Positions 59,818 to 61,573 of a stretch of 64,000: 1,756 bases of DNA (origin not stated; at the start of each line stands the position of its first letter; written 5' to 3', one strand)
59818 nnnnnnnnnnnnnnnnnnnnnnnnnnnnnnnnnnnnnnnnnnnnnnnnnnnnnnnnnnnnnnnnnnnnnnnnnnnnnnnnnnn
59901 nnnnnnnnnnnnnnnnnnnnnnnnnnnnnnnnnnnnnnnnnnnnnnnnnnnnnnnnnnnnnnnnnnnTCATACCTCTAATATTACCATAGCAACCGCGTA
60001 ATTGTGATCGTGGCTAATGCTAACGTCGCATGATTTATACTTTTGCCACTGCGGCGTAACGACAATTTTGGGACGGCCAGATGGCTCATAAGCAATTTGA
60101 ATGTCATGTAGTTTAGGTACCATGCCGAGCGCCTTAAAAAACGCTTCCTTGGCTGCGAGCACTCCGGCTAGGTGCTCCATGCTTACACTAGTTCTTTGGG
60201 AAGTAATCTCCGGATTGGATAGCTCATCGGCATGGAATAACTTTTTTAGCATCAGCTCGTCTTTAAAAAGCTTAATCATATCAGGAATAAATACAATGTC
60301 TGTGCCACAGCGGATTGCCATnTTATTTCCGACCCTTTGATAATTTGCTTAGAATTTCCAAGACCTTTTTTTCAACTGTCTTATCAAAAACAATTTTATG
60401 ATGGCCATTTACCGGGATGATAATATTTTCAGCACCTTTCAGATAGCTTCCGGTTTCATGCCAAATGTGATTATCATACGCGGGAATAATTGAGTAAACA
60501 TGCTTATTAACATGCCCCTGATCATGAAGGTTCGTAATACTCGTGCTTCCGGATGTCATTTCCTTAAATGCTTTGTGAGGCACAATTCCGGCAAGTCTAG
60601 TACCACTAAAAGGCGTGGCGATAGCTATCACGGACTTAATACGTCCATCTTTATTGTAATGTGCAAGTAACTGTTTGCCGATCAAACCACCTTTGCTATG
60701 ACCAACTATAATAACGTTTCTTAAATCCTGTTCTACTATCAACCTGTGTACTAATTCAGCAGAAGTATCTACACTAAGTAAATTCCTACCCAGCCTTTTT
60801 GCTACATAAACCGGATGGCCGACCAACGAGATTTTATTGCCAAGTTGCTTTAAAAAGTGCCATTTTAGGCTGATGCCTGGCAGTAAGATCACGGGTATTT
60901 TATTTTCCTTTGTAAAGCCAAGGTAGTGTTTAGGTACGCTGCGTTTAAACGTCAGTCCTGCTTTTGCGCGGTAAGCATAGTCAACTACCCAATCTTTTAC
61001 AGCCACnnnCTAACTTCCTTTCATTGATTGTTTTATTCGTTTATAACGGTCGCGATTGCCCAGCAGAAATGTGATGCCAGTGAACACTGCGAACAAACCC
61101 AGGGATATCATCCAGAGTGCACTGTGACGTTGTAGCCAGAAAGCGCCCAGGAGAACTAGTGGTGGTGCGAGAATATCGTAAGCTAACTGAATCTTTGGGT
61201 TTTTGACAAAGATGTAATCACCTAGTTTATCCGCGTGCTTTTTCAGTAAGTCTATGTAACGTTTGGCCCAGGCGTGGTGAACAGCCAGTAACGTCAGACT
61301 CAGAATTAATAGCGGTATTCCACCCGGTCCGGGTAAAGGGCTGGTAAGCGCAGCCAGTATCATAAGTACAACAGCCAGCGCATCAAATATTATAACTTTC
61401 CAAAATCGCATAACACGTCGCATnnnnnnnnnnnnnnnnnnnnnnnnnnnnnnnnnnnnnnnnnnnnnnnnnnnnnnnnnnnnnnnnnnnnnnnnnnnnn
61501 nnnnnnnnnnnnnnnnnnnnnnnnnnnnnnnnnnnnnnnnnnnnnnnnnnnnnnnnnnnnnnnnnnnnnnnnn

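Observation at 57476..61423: Minus-strand operon that looks like a self-contained fatty-acid/lipid salvage and re-acylation module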

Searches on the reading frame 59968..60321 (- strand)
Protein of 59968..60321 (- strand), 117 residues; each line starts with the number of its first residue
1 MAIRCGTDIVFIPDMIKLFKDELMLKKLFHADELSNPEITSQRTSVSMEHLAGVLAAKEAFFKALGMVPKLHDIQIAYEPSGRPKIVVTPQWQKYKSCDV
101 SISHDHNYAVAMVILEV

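Call 3: search_protein_families(library=pfam, proteins=[window:59968-60321:-], max_evalue=0.1)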
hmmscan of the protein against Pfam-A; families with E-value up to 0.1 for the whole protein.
window:59968-60321:- (117 aa): 3 families
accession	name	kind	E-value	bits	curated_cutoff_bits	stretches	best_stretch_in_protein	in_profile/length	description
PF01648.25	ACPS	-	6e-09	36.4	25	1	5-112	2-110/111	4'-phosphopantetheinyl transferase superfamily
PF22624.1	AASDHPPT_N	-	0.0061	17.2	27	1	51-110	38-94/100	4'-phosphopantetheinyl transferase, N-terminal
PF17837.6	4PPT_N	-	0.013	16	27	1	89-113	45-67/68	4'-phosphopantetheinyl transferase N-terminal domain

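Call 4: search_protein_families(library=ncbifam, proteins=[window:59968-60321:-], max_evalue=0.1)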
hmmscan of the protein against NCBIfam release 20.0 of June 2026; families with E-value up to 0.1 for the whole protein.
window:59968-60321:- (117 aa): 14 families
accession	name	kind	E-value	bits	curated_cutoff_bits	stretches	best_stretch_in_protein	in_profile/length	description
NF011253.0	PRK14659.1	equivalog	1.7e-16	60.9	156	1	2-116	2-120/123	holo-[acyl-carrier-protein] synthase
TIGR00556.1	pantethn_trn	domain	3.3e-16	59.5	45.35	1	4-116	4-126/128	phosphopantetheine--protein transferase domain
NF000832.0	PRK00070.3-2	equivalog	7.1e-14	52.1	107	1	1-116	1-115/116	holo-ACP synthase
NF000831.0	PRK00070.3-1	equivalog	9.3e-13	48.2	124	1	3-116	4-128/130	holo-ACP synthase AcpS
NF011250.0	PRK14656.1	equivalog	2.2e-12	47.1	175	1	1-116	1-124/126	holo-[acyl-carrier-protein] synthase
TIGR00516.1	acpS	equivalog_domain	2e-11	44.3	59.8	1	5-116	5-121/125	holo-ACP synthase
NF011254.0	PRK14660.1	equivalog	2.9e-10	40.2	195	1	3-116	3-124/125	holo-[acyl-carrier-protein] synthase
NF011255.0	PRK14661.1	equivalog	8.1e-09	35.6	209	1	47-116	38-108/169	holo-[acyl-carrier-protein] synthase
NF011251.0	PRK14657.1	equivalog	1e-08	35.2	165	1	27-116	24-122/123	holo-[acyl-carrier-protein] synthase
NF011256.0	PRK14662.1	equivalog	5.4e-08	33.2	150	1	3-116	3-118/123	4'-phosphopantetheinyl transferase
NF011257.0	PRK14663.1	equivalog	4.6e-06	26.6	186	1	33-116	28-118/123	holo-[acyl-carrier-protein] synthase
NF011252.0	PRK14658.1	equivalog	0.0032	17.5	149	1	46-114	43-108/115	holo-ACP synthase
NF000835.0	PRK00070.4-1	equivalog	0.013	15.8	128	1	1-114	1-110/115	holo-ACP synthase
NF042922.1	4PPT_HetI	equivalog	0.019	14.3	370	1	24-113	140-223/235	4'-phosphopantetheinyl transferase HetI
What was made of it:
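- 59968..60321 (-): AcpS-type (group I) 4'-phosphopantetheinyl transferase, 117 aa. Its stop overlaps the start of the fusion gene (ATGA). PF01648 36.4 bits and TIGR00556 59.5 bits, both above cut-off (calls 3, 4).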

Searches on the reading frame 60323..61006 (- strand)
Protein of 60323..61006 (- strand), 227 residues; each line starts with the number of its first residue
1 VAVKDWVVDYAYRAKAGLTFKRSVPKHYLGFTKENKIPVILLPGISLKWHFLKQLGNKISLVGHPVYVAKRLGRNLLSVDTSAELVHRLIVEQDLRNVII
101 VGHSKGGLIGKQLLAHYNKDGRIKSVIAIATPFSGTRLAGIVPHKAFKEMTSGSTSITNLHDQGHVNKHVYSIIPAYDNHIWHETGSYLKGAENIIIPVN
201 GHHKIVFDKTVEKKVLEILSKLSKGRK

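Call 3: search_protein_families(library=pfam, proteins=[window:60323-61006:-], max_evalue=0.1)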
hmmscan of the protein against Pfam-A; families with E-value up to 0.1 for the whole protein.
window:60323-61006:- (227 aa): 10 families
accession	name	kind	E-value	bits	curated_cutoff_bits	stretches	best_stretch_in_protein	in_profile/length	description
PF07819.20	PGAP1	-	7.4e-06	26.3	24.3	1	92-138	87-134/233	PGAP1-like alpha/beta domain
PF00561.26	Abhydrolase_1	-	8.7e-06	26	25.8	1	78-137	51-110/245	alpha/beta hydrolase fold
PF24096.1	DUF7379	-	2.1e-05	25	33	1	84-149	56-128/191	Domain of unknown function (DUF7379)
PF02089.21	Palm_thioest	-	0.00031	21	26.8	1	78-140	53-117/254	Palmitoyl protein thioesterase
PF06028.17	DUF915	-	0.00094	19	22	1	95-139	102-149/255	Alpha/beta hydrolase of unknown function (DUF915)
PF12695.13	Abhydrolase_5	-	0.001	19.3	27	1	39-131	2-89/164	Alpha/beta hydrolase family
PF12146.15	Hydrolase_4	-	0.0044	16.8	27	1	82-136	62-114/239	Serine aminopeptidase, S33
PF02450.21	LCAT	-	0.0069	16.1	21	1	94-137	119-166/392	Lecithin:cholesterol acyltransferase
PF12697.13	Abhydrolase_6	-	0.018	16.1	26.3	1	39-134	1-97/217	Alpha/beta hydrolase family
PF01764.32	Lipase_3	-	0.019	15.3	22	0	84-161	51-129/140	Lipase (class 3)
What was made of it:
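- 60323..61006 (-): Cytoplasmic minimal alpha/beta serine hydrolase, lipase-like (227 aa). The catalytic triad is Ser104 (GHSKGG, nt 60697-60695), Asp178 and His202/203. Pfam Abhydrolase_1/PGAP1 (call 3).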

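Call 4: search_protein_families(library=ncbifam, proteins=[window:60323-61006:-], max_evalue=0.1)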
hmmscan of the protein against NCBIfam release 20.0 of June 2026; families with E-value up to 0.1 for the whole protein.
window:60323-61006:- (227 aa): 10 families
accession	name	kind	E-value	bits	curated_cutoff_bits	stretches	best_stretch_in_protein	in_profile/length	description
NF002043.0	PRK00870.1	subfamily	0.00049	19.6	265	1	81-199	100-218/302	haloalkane dehalogenase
TIGR03611.1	RutD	equivalog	0.003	17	238.5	1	78-129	62-111/258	pyrimidine utilization protein D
TIGR03056.1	bchO_mg_che_rel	equivalog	0.0035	16.4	172.55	1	74-140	73-138/278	alpha/beta fold hydrolase BchO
TIGR02427.1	protocat_pcaD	equivalog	0.0036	16.7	255.85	1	75-129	58-110/251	3-oxoadipate enol-lactonase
NF051488.1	bifunc_PcaDC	exception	0.0058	15.8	390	1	76-131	58-111/375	bifunctional 3-oxoadipate enol-lactonase/4-carboxymuconolactone decarboxylase PcaDC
NF011457.0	PRK14875.1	equivalog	0.0062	15.5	307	1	78-131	180-231/372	acetoin dehydrogenase dihydrolipoyllysine-residue acetyltransferase subunit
NF050089.1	i_nPHAscl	equivalog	0.016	14.2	300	1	81-127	69-113/288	intracellular short-chain-length polyhydroxyalkanoate depolymerase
NF008019.0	PRK10749.1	equivalog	0.045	12.7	362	1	79-163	114-193/335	lysophospholipase L2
NF053693.1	esterase_mleCBF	exception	0.084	12.2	564.5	0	96-143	94-139/279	CBF family alpha/beta fold macrolide esterase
NF051487.1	bifunc_PcaCD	exception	0.098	11.7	430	0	78-118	220-260/413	bifunctional 4-carboxymuconolactone decarboxylase/3-oxoadipate enol-lactonase PcaCD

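Call 39: find_homologous_proteins(query=window:60323-61006:-, max_evalue=0.001)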
Query window:60323-61006:- (227 aa): 482 proteins with E <= 0.001 among 833 candidates; the best 120 are listed.
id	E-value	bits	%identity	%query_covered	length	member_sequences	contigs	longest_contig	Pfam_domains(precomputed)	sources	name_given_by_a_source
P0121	8.8e-146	501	100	100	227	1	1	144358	PF00561.27,PF07819.20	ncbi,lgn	ncbi:MAG: hypothetical protein V4702_02290 [Patescibacteria group bacterium]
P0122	1.7e-94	334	64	100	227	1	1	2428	PF02089.22,PF12695.14,PF00561.27,PF07819.20,PF24096.3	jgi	jgi:triacylglycerol lipase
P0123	2.1e-93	330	63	99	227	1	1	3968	PF00561.27,PF07819.20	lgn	-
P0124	8.5e-90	318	61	100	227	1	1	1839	-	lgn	-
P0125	2.2e-89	317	62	100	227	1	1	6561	PF06028.18,PF02450.22,PF00561.27,PF07819.20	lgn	-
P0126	1.2e-72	262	56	95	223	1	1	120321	-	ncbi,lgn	-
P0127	4.1e-71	257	54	98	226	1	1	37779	PF02450.22,PF00561.27,PF07819.20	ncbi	-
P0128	1.6e-70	255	54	98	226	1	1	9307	PF00561.27,PF07819.20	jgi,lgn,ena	-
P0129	3.1e-70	254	56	95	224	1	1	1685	PF00561.27,PF07819.20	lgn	-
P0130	9.5e-70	253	54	96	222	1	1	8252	PF00561.27,PF07819.20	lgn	-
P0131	4.5e-68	247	52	96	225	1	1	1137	PF06028.18,PF02450.22,PF12695.14,PF00561.27,PF07819.20,PF12146.16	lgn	-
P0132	1.3e-67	246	50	96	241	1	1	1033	PF06028.18,PF02450.22,PF12695.14,PF07819.20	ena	-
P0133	2.4e-67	245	52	97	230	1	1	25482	PF00561.27,PF07819.20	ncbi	-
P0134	3.3e-67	244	52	95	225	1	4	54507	PF02089.22,PF06028.18,PF02450.22,PF00561.27,PF07819.20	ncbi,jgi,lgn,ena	-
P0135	3.9e-67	244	52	96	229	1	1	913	PF12695.14,PF07819.20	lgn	-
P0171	1.8e-63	232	52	96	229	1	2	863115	PF00561.27,PF07819.20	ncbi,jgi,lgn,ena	-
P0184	1.7e-62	229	48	96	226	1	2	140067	PF02450.22,PF00561.27,PF07819.20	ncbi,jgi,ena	-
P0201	1.0e-61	226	47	93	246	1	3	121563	PF00561.27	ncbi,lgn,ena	-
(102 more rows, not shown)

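Call 40: find_encoding_contigs(protein=P0171, flank=6000, max_places=1)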
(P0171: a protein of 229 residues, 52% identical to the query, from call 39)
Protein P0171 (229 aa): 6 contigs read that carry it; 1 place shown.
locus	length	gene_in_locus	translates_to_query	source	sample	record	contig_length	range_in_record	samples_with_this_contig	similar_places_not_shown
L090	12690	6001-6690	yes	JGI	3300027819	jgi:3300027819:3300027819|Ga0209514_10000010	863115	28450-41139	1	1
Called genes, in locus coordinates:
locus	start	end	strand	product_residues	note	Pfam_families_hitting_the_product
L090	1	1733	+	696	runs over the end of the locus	PF01751:Toprim, PF01131:Topoisom_bac, PF01396:Zn_ribbon_Top1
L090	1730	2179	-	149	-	-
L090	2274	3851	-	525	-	-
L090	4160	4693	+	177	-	PF00588:SpoU_methylase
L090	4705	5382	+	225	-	PF00535:Glycos_transf_2, PF10111:Glyco_tranf_2_2, PF13641:Glyco_tranf_2_3, PF13632:Glyco_trans_2_3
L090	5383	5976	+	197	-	PF13489:Methyltransf_23, PF07021:MetW, PF13847:Methyltransf_31, PF08241:Methyltransf_11, PF08242:Methyltransf_12, PF13649:Methyltransf_25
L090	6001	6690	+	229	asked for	PF00561:Abhydrolase_1 (weak), PF07819:PGAP1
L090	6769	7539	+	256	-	-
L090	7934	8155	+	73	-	-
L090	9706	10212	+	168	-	PF14528:LAGLIDADG_3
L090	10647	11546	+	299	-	-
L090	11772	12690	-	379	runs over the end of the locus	-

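Call 41: find_encoding_contigs(protein=P0184, flank=6000, max_places=1)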
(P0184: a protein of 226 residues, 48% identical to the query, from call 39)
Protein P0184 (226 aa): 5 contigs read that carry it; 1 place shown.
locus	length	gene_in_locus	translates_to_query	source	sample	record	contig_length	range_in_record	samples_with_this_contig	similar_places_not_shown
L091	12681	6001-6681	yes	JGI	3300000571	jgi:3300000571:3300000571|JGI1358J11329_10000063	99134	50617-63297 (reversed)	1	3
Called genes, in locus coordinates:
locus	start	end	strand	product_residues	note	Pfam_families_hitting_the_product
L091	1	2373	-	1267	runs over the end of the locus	PF18915:DUF5667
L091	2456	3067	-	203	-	PF19335:HMBD, PF07291:MauE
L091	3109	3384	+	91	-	PF07578:LAB_N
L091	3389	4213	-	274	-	PF13354:Beta-lactamase2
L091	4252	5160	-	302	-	PF03741:TerC, PF04332:DUF475, PF03741:TerC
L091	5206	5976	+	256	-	-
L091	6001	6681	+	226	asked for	PF00561:Abhydrolase_1, PF02450:LCAT (weak), PF07819:PGAP1 (weak)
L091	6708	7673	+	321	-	-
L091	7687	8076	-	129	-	PF01641:SelR, PF24046:At4g08330 (faint)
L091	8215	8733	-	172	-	PF00186:DHFR_1, PF01872:RibD_C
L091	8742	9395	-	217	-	PF02592:Vut_1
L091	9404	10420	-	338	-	PF07224:Chlorophyllase, PF01738:DLH (faint), PF00326:Peptidase_S9, PF00561:Abhydrolase_1 (faint), PF12146:Hydrolase_4 (faint)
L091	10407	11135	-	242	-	PF13399:LytR_C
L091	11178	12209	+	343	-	PF13354:Beta-lactamase2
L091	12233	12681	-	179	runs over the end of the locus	-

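Call 42: find_encoding_contigs(protein=P0201, flank=6000, max_places=1)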
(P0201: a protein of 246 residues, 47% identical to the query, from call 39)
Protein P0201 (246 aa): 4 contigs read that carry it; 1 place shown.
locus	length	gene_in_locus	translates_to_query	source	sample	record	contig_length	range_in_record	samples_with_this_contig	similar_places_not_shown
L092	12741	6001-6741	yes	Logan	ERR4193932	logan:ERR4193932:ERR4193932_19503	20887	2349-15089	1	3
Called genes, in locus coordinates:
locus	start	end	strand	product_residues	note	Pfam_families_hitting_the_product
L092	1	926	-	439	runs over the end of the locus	PF00239:Resolvase, PF07508:Recombinase, PF13408:Zn_ribbon_recom (weak)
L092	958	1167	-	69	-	-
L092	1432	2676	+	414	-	PF14082:SduA_C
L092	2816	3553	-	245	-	PF01266:DAO (weak)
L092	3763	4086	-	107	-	-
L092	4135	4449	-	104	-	-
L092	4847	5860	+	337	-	PF02222:ATP-grasp (faint), PF02786:CPSase_L_D2, PF07478:Dala_Dala_lig_C, PF08443:RimK, PF02655:ATP-grasp_3 (faint), PF14398:ATPgrasp_YheCD (faint), PF08443:RimK (weak)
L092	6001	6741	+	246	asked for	PF00561:Abhydrolase_1 (weak)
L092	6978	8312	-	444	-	-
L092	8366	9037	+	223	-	PF02592:Vut_1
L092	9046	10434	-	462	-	PF00206:Lyase_1, PF10415:FumaraseC_C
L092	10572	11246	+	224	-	PF00072:Response_reg, PF00486:Trans_reg_C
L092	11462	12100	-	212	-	-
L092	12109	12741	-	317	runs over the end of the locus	PF01180:DHO_dh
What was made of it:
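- This hydrolase family is unlinked to the pair in 3 of 3 other contigs checked (calls 40-42).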

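Call 45: search_solved_structures(query=A3, max_evalue=1)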
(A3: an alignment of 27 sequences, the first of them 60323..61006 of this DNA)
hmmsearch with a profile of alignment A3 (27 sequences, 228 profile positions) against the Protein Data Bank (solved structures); distinct sequences matched with E-value up to 1: 78 (the best 60 are shown).
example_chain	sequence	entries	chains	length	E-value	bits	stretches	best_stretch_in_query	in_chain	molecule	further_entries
7x2p_A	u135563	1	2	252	6.3e-12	48.7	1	28-166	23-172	Putative lipase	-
3d2c_A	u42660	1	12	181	1.6e-10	44.1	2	39-132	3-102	Lipase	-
3qmm_A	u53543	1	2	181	2.2e-10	43.6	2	39-132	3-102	Lipase estA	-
3d2b_A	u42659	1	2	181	2.3e-10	43.6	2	39-132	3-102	Lipase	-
3qzu_A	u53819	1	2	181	3.7e-10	42.9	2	39-132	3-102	Lipase estA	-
3d2a_A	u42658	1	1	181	6.5e-10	42.1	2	40-132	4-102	Lipase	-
1t2n_A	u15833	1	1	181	9.7e-10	41.5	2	40-132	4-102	Lipase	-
1t4m_A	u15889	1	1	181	1.1e-09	41.3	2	40-132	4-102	LIPASE A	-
1i6w_A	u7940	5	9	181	1.7e-09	40.7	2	40-132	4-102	LIPASE A | lipase | Esterase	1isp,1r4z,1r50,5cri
5ct4_A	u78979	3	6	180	2.2e-09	40.4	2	67-132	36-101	Esterase | Wild-type Bacillus subtilis lipase A with 10% [BMIM][Cl] chain A | Lipase EstA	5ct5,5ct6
2qxt_A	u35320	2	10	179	2.7e-09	40.1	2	67-132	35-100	Lipase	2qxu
5ct8_A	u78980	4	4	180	4.8e-09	39.2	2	67-132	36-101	Quadruple mutant lipase A | Esterase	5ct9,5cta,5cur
6nkc_A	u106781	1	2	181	1.4e-08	37.7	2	39-132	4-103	Lipase, Lip_vut1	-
4hs9_A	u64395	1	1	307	6.4e-08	35.6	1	33-146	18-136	Lipase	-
6wpx_A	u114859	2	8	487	1e-07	34.9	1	87-144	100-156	BlEst2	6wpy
5h6g_A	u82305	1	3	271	0.00077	22.2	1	82-143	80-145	Putative secreted lipase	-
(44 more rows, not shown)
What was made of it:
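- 60323..61006 (-): The profile search against PDB gives Legionella RavL 'putative lipase' 7x2p (6e-12) and B. subtilis LipA (about 1e-10) as best hits (call 45).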

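Call 63: predict_structure(alignment_id=A4)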
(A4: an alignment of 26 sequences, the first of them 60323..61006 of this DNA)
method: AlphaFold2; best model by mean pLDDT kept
length: 227 residues; sequences in the alignment: 26
mean_pLDDT: 88.9   pTM: 0.89
mean pLDDT of the five models: 88.9, 87.6, 86.8, 86.3, 85.9
residues with pLDDT >= 90: 146; 70-90: 62; 50-70: 18; < 50: 1
segments of 3 or more residues with pLDDT < 50: none
pLDDT, mean of each block of 10 residues (from residue 1): 79 73 68 81 89 92 91 91 97 94 97 97 98 85 85 91 97 92 84 96 93 97 72
secondary structure, 60 per line:
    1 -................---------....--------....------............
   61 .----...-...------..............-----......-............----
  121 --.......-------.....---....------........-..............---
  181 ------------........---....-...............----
elements in order: H2-17 H27-30 E39-42 H49-61 E66-68 H79-92 E98-103 H105-116 E123-129 H137-141 H145-148 H155-162 H164-169 E170-177 E193-200 H204-207 H209-223
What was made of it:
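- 60323..61006 (-): The AF2 model has pLDDT 88.9 (call 63).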

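Call 67: fold_search(model_id=the predicted structure, library=pdb)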
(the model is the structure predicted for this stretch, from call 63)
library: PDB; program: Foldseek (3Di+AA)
matches with E <= 10: 1744; with E <= 0.001: 499
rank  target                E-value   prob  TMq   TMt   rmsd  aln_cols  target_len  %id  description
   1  5h6g_A                3.0e-10  1.00  0.72  0.65   3.9       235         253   20  Crystal structure of a thermostable lipase from Marine Streptomyces (released 2017-09-20)
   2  5h6g_B                9.2e-10  1.00  0.72  0.65   3.6       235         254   20  Crystal structure of a thermostable lipase from Marine Streptomyces (released 2017-09-20)
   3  7v3k_B                9.8e-10  1.00  0.72  0.57   4.6       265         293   15  crystal structure of MAJ1 (released 2022-08-17)
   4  7v3k_A                3.2e-09  1.00  0.75  0.59   4.3       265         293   16  crystal structure of MAJ1 (released 2022-08-17)
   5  5h6b                  3.2e-09  1.00  0.71  0.65   4.0       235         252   20  Crystal structure of a thermostable lipase from Marine Streptomyces (released 2017-09-20)
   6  7e0n_A                5.6e-09  1.00  0.64  0.59   6.0       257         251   12  Crystal structure of Monoacylglycerol Lipase chimera (released 2022-03-16)
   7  7v3k_C                6.0e-09  1.00  0.70  0.55   5.1       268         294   15  crystal structure of MAJ1 (released 2022-08-17)
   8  5xks_A                2.1e-08  1.00  0.65  0.60   5.3       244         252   11  Crystal structure of monoacylglycerol lipase from thermophilic Geobacillus sp. 12AMOR (released 2018-05-09)
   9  5esr                  7.2e-08  1.00  0.56  0.43   6.6       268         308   14  Crystal structure of haloalkane dehalogenase (DccA) from Caulobacter crescentus (released 2016-06-01)
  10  4ke6_E                7.7e-08  1.00  0.54  0.54   8.1       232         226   13  Crystal structure D196N mutant of Monoglyceride lipase from Bacillus sp. H257 in complex with 1-rac-lauroyl glycerol (released 2013-09-18)
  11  4k6h_B                8.2e-08  1.00  0.63  0.46   5.8       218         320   19  Crystal structure of CALB mutant L278M from Candida antarctica (released 2014-01-29)
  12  6nkc_B                9.9e-08  1.00  0.57  0.73   4.4       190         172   17  Crystal Structure of the Lipase Lip_vut1 from Goat Rumen metagenome. (released 2020-01-22)
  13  8ckp_B                9.9e-08  1.00  0.66  0.53   4.3       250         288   13  X-ray structure of the crystallization-prone form of subfamily III haloalkane dehalogenase DhmeA from Haloferax medite (released 2023-08-30)
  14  7e04                  1.3e-07  1.00  0.63  0.57   5.6       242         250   11  Crystal structure of Bomgl, a monoacylglycerol lipase from marine Bacillus sp. (released 2022-02-02)
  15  6isr_A                1.3e-07  1.00  0.63  0.47   5.8       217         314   18  structure of lipase mutant with Cys-His-Asp catalytic triad (released 2019-07-24)
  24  1i6w_B                3.2e-07  1.00  0.57  0.71   3.9       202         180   16  THE CRYSTAL STRUCTURE OF BACILLUS SUBTILIS LIPASE: A MINIMAL ALPHA/BETA HYDROLASE ENZYME (released 2001-05-23)
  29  7x2p_A                3.9e-07  1.00  0.63  0.66   3.7       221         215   18  Legionella pneumophila effector RavL (released 2023-03-01)
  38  6nkc_A                5.7e-07  1.00  0.57  0.73   4.3       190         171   17  Crystal Structure of the Lipase Lip_vut1 from Goat Rumen metagenome. (released 2020-01-22)
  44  1i6w_A                6.8e-07  1.00  0.56  0.70   8.0       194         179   16  THE CRYSTAL STRUCTURE OF BACILLUS SUBTILIS LIPASE: A MINIMAL ALPHA/BETA HYDROLASE ENZYME (released 2001-05-23)
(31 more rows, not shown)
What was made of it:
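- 60323..61006 (-): Foldseek top hits are a Streptomyces lipase (5h6g), monoacylglycerol lipases and LipA (call 67).
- On Family I.4 (LipA-like) minimal lipases: Foldseek hits LipA 1i6w (TM 0.71 normalised to target) and lipases 5h6g and 6nkc (calls 63, 67).
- Closest known: Bacillus subtilis LipA. Same: They share a lid-less minimal alpha/beta fold, a Ser-Asp-His triad and an xHSxGG nucleophile elbow (calls 45, 67).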

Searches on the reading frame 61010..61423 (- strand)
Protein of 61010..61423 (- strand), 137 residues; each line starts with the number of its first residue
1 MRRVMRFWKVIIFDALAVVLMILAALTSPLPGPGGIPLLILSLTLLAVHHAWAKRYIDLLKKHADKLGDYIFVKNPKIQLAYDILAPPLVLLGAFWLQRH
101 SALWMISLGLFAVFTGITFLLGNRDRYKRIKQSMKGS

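Call 3: search_protein_families(library=pfam, proteins=[window:61010-61423:-], max_evalue=0.1)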
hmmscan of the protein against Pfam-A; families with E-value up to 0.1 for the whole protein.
window:61010-61423:- (137 aa): 2 families
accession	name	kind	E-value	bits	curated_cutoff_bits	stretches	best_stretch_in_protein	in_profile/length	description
PF09656.15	PGPGW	-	0.00026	20.9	23.3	1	25-62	16-52/53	Putative transmembrane protein (PGPGW)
PF01127.27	Sdh_cyt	-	0.08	13.5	25.8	0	94-134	22-64/122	Succinate dehydrogenase/Fumarate reductase transmembrane subunit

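Call 4: search_protein_families(library=ncbifam, proteins=[window:61010-61423:-], max_evalue=0.1)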
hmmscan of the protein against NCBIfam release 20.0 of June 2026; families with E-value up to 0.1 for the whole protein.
window:61010-61423:- (137 aa): 1 family
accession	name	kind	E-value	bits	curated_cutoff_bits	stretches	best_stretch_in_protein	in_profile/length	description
TIGR02611.1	TIGR02611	hypoth_equivalog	1.4e-05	24.8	70.6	1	8-78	24-92/121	TIGR02611 family protein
